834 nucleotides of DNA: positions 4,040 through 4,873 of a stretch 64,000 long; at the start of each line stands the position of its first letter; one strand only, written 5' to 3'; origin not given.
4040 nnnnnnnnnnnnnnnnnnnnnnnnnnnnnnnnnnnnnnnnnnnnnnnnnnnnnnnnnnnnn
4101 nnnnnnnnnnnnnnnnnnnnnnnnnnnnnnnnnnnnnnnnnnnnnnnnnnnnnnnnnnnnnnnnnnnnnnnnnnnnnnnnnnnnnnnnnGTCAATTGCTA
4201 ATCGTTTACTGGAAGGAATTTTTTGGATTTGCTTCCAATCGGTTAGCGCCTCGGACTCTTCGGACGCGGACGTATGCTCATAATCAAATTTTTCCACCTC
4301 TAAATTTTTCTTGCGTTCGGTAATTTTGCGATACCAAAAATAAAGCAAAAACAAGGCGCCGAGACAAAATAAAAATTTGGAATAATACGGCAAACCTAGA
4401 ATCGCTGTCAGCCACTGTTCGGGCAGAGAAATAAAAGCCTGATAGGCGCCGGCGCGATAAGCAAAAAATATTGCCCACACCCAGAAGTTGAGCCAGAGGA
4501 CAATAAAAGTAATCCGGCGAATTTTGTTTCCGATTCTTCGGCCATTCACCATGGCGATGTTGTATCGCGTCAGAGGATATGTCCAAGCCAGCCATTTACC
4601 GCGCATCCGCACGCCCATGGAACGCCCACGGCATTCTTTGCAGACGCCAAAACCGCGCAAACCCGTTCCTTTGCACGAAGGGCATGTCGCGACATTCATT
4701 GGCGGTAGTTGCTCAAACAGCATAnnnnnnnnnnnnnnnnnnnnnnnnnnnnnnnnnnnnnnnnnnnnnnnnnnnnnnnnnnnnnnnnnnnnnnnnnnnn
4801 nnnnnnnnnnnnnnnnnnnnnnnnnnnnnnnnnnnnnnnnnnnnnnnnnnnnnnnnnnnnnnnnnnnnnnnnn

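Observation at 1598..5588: Divisome operon with a membrane-anchored Clp-like AAA+ protein where ftsI/mur genes normally sit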

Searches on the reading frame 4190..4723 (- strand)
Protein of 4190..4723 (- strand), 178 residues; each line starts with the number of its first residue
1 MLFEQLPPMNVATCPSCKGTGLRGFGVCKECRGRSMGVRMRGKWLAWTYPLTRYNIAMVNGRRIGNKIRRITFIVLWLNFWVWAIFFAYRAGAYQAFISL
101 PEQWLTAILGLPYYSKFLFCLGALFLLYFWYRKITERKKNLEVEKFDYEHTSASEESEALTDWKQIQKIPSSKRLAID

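Call 65: search_protein_representatives(alignment_id=A4)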
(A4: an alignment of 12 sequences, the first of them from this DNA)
Query: 12 sequences, 178 profile positions. Proteins with E-value up to 0.001 (for the whole library): 151; up to 1e-10: 70; up to 1e-30: 20. The best 150 are listed.
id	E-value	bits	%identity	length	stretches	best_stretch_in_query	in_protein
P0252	4.6e-61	222.0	-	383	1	2-178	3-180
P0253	3.4e-58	212.7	-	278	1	1-178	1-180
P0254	2.1e-55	203.6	-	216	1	1-178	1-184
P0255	2.5e-55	203.3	-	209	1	1-178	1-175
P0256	3.9e-49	183.1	-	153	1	1-151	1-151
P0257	4.4e-49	183.0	-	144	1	2-142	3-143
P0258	2.7e-45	170.7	-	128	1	1-129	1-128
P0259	1.5e-42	161.7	-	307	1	1-178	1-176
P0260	1.9e-42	161.3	-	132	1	1-137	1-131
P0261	1.3e-41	158.6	-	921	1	1-178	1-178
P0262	1.9e-41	158.1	-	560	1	36-178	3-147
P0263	2.7e-41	157.6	-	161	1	1-98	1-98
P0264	1.0e-40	155.7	-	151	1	2-147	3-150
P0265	5.5e-40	153.3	-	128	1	1-100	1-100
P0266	1.7e-39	151.8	-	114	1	1-103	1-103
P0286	4.1e-16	75.6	-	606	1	10-171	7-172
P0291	3.9e-15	72.4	-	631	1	8-172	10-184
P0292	6.6e-15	71.7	-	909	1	6-178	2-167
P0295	8.6e-14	68.0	-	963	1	5-178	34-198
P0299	4.1e-13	65.8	-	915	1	11-178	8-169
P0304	3.2e-12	62.9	-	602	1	11-170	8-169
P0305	3.4e-12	62.8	-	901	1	4-135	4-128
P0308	8.5e-12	61.5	-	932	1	10-177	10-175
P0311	1.6e-11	60.6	-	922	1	4-177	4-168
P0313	3.7e-11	59.4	-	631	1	11-172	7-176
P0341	1.0e-07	48.2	-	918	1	3-147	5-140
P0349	1.4e-06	44.6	-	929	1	5-178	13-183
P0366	1.2e-05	41.5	-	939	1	12-170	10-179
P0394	3.9e-04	36.6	-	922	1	12-152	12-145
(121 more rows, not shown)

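Call 66: search_protein_families(library=pfam, proteins=[P0286, P0291, P0313, P0304, P0292, P0295, P0299, P0305, P0308, P0366], max_evalue=0.00001)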
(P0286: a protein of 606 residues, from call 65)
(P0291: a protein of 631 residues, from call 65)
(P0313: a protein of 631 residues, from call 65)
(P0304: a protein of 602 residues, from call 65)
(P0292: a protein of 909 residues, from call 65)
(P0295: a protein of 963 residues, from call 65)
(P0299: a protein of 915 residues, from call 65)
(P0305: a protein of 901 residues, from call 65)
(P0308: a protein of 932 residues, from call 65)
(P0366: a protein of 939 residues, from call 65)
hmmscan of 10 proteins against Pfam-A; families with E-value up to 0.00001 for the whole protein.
P0286 (606 aa): 1 family
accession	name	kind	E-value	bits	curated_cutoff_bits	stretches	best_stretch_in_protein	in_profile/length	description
PF02861.25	Clp_N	-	8.6e-07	29.5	20.7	0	279-322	4-48/53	Clp amino terminal domain, pathogenicity island component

P0291 (631 aa): 0 families

P0313 (631 aa): 1 family
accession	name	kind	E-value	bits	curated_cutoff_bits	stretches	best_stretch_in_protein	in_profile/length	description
PF17871.7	AAA_lid_9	-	8.7e-06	26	22.8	0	546-611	8-74/104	AAA lid domain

P0304 (602 aa): 0 families

P0292 (909 aa): 8 families
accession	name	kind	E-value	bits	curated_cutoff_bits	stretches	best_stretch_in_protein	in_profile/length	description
PF07724.20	AAA_2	-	1.4e-51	175.2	27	1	650-812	1-166/166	AAA domain (Cdc48 subfamily)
PF10431.15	ClpB_D2-small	-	5.9e-20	71.5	21.9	1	818-898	1-81/81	C-terminal, D2-small domain, of ClpB protein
PF00004.35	AAA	-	3.5e-15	57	21.2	1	656-770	2-110/131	ATPase family associated with various cellular activities (AAA)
PF07728.20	AAA_5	-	3.3e-14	53.5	22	1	654-772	1-125/139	AAA domain (dynein-related subfamily)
PF17871.7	AAA_lid_9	-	2.5e-11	43.8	22.8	1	518-617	3-101/104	AAA lid domain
PF13191.12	AAA_16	-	3.7e-08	34.5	32.6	0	357-396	2-45/167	AAA ATPase domain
PF00158.32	Sigma54_activat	-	3.1e-07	30.7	20.2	0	637-777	7-151/168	Sigma-54 interaction domain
PF20703.3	nSTAND1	-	6.2e-06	26.5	27.1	0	358-526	17-198/379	Novel STAND NTPase 1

P0295 (963 aa): 8 families
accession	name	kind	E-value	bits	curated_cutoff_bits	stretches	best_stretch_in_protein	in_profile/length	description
PF07724.20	AAA_2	-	1.9e-55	187.8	27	1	699-863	1-164/166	AAA domain (Cdc48 subfamily)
PF10431.15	ClpB_D2-small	-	9.1e-22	77.3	21.9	1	871-948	1-78/81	C-terminal, D2-small domain, of ClpB protein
PF07728.20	AAA_5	-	1.5e-12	48.2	22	1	704-825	2-125/139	AAA domain (dynein-related subfamily)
PF00004.35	AAA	-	1.4e-11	45.4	21.2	1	705-823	2-110/131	ATPase family associated with various cellular activities (AAA)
PF17871.7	AAA_lid_9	-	4e-11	43.2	22.8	1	566-661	2-96/104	AAA lid domain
PF00158.32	Sigma54_activat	-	3.8e-08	33.6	20.2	1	686-830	7-151/168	Sigma-54 interaction domain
PF02861.25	Clp_N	-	1.7e-06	28.5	20.7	0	212-260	1-51/53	Clp amino terminal domain, pathogenicity island component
PF20030.5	bpMoxR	-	8.6e-06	25.4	27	0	704-822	34-145/205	MoxR domain in the MoxR-vWA-beta-propeller ternary systems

P0299 (915 aa): 10 families
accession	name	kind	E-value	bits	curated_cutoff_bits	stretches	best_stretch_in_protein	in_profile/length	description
PF07724.20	AAA_2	-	1.8e-50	171.6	27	1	653-813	1-164/166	AAA domain (Cdc48 subfamily)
PF10431.15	ClpB_D2-small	-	7.6e-22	77.6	21.9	1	821-900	1-80/81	C-terminal, D2-small domain, of ClpB protein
PF00004.35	AAA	-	2.7e-20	73.6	21.2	2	658-790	1-125/131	ATPase family associated with various cellular activities (AAA)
PF07728.20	AAA_5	-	2e-14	54.2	22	1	657-775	1-125/139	AAA domain (dynein-related subfamily)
PF17871.7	AAA_lid_9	-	7.5e-10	39.1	22.8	1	521-615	3-96/104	AAA lid domain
PF00158.32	Sigma54_activat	-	2.6e-09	37.4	20.2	1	639-780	6-151/168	Sigma-54 interaction domain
PF13401.12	AAA_22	-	4.2e-07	30.8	27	0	658-749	8-110/130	AAA domain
PF13191.12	AAA_16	-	4.5e-07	30.9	32.6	0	361-484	3-162/167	AAA ATPase domain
PF12775.13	AAA_7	-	2.1e-06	27.8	25.8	0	648-705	26-83/181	P-loop containing dynein motor region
PF03193.22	RsgA_GTPase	-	5e-06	26.9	30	0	359-402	87-130/174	RsgA GTPase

P0305 (901 aa): 7 families
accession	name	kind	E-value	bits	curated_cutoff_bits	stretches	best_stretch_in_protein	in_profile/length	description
PF07724.20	AAA_2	-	6.8e-52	176.3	27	1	641-799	1-164/166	AAA domain (Cdc48 subfamily)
PF10431.15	ClpB_D2-small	-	1.2e-22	80.1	21.9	1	807-886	1-80/81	C-terminal, D2-small domain, of ClpB protein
PF07728.20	AAA_5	-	1.8e-14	54.3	22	1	645-764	1-127/139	AAA domain (dynein-related subfamily)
PF00004.35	AAA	-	1.6e-12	48.4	21.2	1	647-759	2-110/131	ATPase family associated with various cellular activities (AAA)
PF17871.7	AAA_lid_9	-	8.6e-12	45.3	22.8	1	509-590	3-83/104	AAA lid domain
PF13191.12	AAA_16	-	5.5e-07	30.7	32.6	0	354-398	3-51/167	AAA ATPase domain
PF13401.12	AAA_22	-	1.8e-06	28.7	27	0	648-735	10-110/130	AAA domain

P0308 (932 aa): 14 families
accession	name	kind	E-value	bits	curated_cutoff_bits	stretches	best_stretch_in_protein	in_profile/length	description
PF07724.20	AAA_2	-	4e-55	186.8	27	1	672-830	1-164/166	AAA domain (Cdc48 subfamily)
PF10431.15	ClpB_D2-small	-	4.5e-25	87.9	21.9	1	838-914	1-77/81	C-terminal, D2-small domain, of ClpB protein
PF00004.35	AAA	-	3.4e-17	63.5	21.2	1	677-797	1-117/131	ATPase family associated with various cellular activities (AAA)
PF07728.20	AAA_5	-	5.7e-16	59.2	22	1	676-792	1-125/139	AAA domain (dynein-related subfamily)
PF17871.7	AAA_lid_9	-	3.9e-13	49.7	22.8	1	539-606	2-69/104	AAA lid domain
PF13401.12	AAA_22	-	3.9e-08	34.1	27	0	678-765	9-109/130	AAA domain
PF13191.12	AAA_16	-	7.7e-08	33.5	32.6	0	384-502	5-161/167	AAA ATPase domain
PF00158.32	Sigma54_activat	-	1.2e-07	32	20.2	0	661-796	9-150/168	Sigma-54 interaction domain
PF00005.33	ABC_tran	-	8.2e-07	30.1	25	0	400-425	12-37/137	ABC transporter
PF01695.23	IstB_IS21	-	1.1e-06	28.8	24.1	0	676-696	94-114/238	IstB-like ATP binding protein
PF05729.18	NACHT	-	1.4e-06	28.7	26.7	0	402-477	3-89/167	NACHT domain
PF12775.13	AAA_7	-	4e-06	26.9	25.8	0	392-427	26-61/181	P-loop containing dynein motor region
PF13555.12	AAA_29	-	6.7e-06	26.2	27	0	395-427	17-50/61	P-loop containing region of AAA domain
PF13173.12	AAA_14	-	7.3e-06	26.5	27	0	678-765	6-86/129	AAA domain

P0366 (939 aa): 9 families
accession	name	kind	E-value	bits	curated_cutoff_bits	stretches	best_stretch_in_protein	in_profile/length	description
PF07724.20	AAA_2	-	7.5e-60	202.2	27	1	673-839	1-166/166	AAA domain (Cdc48 subfamily)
PF10431.15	ClpB_D2-small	-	3.4e-24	85.1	21.9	1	845-924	1-80/81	C-terminal, D2-small domain, of ClpB protein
PF00004.35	AAA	-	8e-21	75.3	21.2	2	400-503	1-95/131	ATPase family associated with various cellular activities (AAA)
PF07728.20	AAA_5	-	9.4e-13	48.8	22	1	677-798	1-124/139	AAA domain (dynein-related subfamily)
PF17871.7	AAA_lid_9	-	9.2e-12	45.2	22.8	1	540-638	2-99/104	AAA lid domain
PF13191.12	AAA_16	-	2.2e-10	41.8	32.6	1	378-425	1-52/167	AAA ATPase domain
PF20703.3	nSTAND1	-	7.8e-07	29.5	27.1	1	381-549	18-198/379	Novel STAND NTPase 1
PF13401.12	AAA_22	-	1.7e-06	28.8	27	0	679-773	9-110/130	AAA domain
PF00158.32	Sigma54_activat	-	6.6e-06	26.4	20.2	0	661-796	8-142/168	Sigma-54 interaction domain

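Call 68: find_encoding_contigs(protein=P0394, flank=8000, max_places=2)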
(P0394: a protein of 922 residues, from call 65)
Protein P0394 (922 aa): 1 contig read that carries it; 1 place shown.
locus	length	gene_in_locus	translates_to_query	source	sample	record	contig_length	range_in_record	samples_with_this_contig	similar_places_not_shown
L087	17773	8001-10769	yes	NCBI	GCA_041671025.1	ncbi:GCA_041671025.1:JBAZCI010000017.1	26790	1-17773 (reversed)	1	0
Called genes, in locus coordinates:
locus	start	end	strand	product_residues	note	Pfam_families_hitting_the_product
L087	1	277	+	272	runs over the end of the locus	PF01875:Memo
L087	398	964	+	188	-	-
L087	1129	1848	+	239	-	-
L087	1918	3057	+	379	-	-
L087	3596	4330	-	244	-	-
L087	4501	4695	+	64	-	PF12844:HTH_19, PF13443:HTH_26 (weak), PF13560:HTH_31, PF01381:HTH_3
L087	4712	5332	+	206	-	-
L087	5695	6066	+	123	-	-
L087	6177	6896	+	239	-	PF13462:Thioredoxin_4, PF01323:DSBA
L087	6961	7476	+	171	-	-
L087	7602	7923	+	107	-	-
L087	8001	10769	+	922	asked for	PF02861:Clp_N, PF13191:AAA_16 (faint), PF17871:AAA_lid_9, PF00004:AAA (weak), PF00158:Sigma54_activat (weak), PF07724:AAA_2, PF07728:AAA_5, PF10431:ClpB_D2-small, +2 more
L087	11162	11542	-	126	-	PF18895:T4SS_pilin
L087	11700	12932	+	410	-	-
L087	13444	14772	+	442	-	PF00587:tRNA-synt_2b, PF03129:HGTP_anticodon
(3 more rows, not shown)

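Call 69: find_encoding_contigs(protein=P0292, flank=8000, max_places=1)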
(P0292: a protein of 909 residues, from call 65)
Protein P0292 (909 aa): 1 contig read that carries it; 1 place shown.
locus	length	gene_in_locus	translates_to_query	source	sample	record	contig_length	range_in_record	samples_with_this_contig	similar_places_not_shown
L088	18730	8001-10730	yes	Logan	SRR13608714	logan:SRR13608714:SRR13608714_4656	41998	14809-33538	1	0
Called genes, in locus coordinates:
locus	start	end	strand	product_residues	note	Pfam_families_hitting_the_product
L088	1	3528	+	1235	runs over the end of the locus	PF00041:fn3 (weak), PF13287:Fn3_assoc (weak), PF01471:PG_binding_1 (weak)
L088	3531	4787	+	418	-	PF01541:GIY-YIG, PF27096:UvrC_M, PF02151:UVR (weak), PF08459:UvrC_RNaseH_dom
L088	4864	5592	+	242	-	-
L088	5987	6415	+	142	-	PF02381:MraZ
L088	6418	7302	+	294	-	PF01795:Methyltransf_5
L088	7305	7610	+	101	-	-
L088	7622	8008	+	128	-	-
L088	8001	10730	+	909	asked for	PF02861:Clp_N (weak), PF00158:Sigma54_activat (faint), PF20703:nSTAND1 (weak), PF17871:AAA_lid_9, PF07724:AAA_2, PF07728:AAA_5, PF00004:AAA (weak), PF10431:ClpB_D2-small, +2 more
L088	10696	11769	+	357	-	PF00953:Glycos_transf_4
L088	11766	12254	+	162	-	PF02643:DUF192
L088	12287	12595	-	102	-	PF00829:Ribosomal_L21p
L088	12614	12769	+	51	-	-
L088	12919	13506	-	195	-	PF21176:RecR_HhH, PF02132:RecR_ZnF (weak), PF01751:Toprim, PF13662:Toprim_4, PF21175:RecR_C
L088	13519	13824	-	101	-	PF02575:YbaB_DNA_bd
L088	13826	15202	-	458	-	PF00772:DnaB, PF13481:AAA_25, PF03796:DnaB_C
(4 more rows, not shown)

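Call 70: find_encoding_contigs(protein=P0366, flank=8000, max_places=1)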
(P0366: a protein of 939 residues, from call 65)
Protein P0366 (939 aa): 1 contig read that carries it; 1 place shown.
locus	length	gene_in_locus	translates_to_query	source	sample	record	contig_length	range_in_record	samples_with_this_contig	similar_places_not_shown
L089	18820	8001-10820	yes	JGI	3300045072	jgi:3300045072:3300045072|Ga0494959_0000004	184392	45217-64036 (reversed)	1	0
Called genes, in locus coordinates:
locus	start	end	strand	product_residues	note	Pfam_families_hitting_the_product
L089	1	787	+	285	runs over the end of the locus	PF01026:TatD_DNase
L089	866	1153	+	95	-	-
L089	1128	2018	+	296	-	PF00119:ATP-synt_A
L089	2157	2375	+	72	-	PF00137:ATP-synt_C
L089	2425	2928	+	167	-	PF00430:ATP-synt_B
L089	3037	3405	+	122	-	PF00213:OSCP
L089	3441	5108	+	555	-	PF02874:ATP-synt_ab_N, PF00006:ATP-synt_ab, PF00306:ATP-synt_ab_C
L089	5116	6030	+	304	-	PF00231:ATP-synt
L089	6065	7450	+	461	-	PF02874:ATP-synt_ab_N, PF00006:ATP-synt_ab, PF22919:ATP-synt_VA_C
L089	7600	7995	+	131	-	-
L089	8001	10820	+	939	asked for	PF02861:Clp_N, PF13191:AAA_16 (weak), PF00004:AAA, PF17871:AAA_lid_9, PF07724:AAA_2, PF00004:AAA, PF07728:AAA_5, PF10431:ClpB_D2-small, +3 more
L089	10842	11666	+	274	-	-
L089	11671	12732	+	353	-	PF00953:Glycos_transf_4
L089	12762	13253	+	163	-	PF02643:DUF192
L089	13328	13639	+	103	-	-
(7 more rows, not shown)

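Call 71: find_encoding_contigs(protein=P0286, flank=8000, max_places=1)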
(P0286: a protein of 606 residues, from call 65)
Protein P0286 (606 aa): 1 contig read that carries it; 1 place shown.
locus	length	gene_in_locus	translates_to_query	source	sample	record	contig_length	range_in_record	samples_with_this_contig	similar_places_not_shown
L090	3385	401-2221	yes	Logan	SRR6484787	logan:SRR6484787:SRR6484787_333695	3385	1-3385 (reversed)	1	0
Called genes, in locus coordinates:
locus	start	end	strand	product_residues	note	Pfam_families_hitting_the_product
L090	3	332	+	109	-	?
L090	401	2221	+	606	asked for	PF02861:Clp_N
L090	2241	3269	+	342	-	PF00953:Glycos_transf_4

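Call 73: find_encoding_contigs(protein=P0308, flank=6000, max_places=1)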
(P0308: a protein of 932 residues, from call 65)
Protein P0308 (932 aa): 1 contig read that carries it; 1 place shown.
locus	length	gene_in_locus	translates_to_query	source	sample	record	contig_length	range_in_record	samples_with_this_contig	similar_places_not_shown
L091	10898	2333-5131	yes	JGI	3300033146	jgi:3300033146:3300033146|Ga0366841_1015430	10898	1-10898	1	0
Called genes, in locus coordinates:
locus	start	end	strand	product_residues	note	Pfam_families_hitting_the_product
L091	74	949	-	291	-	-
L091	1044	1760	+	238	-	PF02698:DUF218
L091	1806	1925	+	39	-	-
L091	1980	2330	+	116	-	-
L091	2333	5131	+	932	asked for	PF20720:nSTAND3 (faint), PF02861:Clp_N (weak), PF02367:TsaE (faint), PF17871:AAA_lid_9, PF00004:AAA, PF07724:AAA_2, PF07728:AAA_5, PF10431:ClpB_D2-small, +9 more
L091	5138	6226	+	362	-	PF00953:Glycos_transf_4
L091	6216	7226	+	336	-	PF02618:YceG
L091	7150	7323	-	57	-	-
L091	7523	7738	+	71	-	PF01176:eIF-1a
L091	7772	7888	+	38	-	PF00444:Ribosomal_L36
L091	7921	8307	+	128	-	PF00416:Ribosomal_S13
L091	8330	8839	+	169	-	PF00411:Ribosomal_S11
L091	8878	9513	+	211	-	PF00163:Ribosomal_S4, PF01479:S4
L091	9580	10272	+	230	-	PF01193:RNA_pol_L, PF01000:RNA_pol_A_bac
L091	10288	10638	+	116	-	PF01196:Ribosomal_L17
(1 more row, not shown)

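Call 74: find_encoding_contigs(protein=P0311, flank=6000, max_places=1)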
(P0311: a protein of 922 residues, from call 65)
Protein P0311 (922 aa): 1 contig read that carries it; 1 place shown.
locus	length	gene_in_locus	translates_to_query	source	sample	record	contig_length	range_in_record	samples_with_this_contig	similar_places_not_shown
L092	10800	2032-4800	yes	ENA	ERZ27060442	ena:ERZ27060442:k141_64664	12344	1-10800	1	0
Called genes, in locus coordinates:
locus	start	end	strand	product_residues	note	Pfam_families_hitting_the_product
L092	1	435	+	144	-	?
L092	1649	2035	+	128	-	-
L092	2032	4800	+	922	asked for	PF02861:Clp_N, PF13191:AAA_16 (faint), PF13173:AAA_14 (faint), PF17871:AAA_lid_9, PF07724:AAA_2, PF00004:AAA (weak), PF07728:AAA_5, PF10431:ClpB_D2-small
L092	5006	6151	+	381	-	PF00953:Glycos_transf_4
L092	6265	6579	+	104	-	PF00829:Ribosomal_L21p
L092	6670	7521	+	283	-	PF01784:DUF34_NIF3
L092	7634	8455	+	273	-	-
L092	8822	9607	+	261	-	PF02578:Cu-oxidase_4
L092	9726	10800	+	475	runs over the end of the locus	-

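Call 75: find_encoding_contigs(protein=P0341, flank=6000, max_places=1)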
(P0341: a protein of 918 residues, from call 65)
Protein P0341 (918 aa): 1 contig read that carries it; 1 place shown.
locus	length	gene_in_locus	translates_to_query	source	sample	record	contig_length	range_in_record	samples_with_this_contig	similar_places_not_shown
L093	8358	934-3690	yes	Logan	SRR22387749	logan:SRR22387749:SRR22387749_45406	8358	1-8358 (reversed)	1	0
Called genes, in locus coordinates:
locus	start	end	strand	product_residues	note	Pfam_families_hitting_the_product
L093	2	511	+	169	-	?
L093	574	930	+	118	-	-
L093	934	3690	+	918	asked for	PF02861:Clp_N, PF00158:Sigma54_activat (faint), PF00004:AAA (weak), PF17871:AAA_lid_9, PF07724:AAA_2, PF00004:AAA (weak), PF07728:AAA_5, PF10431:ClpB_D2-small, +2 more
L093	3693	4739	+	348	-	PF00953:Glycos_transf_4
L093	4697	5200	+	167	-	PF02643:DUF192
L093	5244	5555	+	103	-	PF00829:Ribosomal_L21p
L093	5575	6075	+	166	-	-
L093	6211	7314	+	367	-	-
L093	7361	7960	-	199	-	PF21176:RecR_HhH, PF02132:RecR_ZnF (weak), PF01751:Toprim (weak), PF13662:Toprim_4, PF21175:RecR_C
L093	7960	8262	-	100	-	PF02575:YbaB_DNA_bd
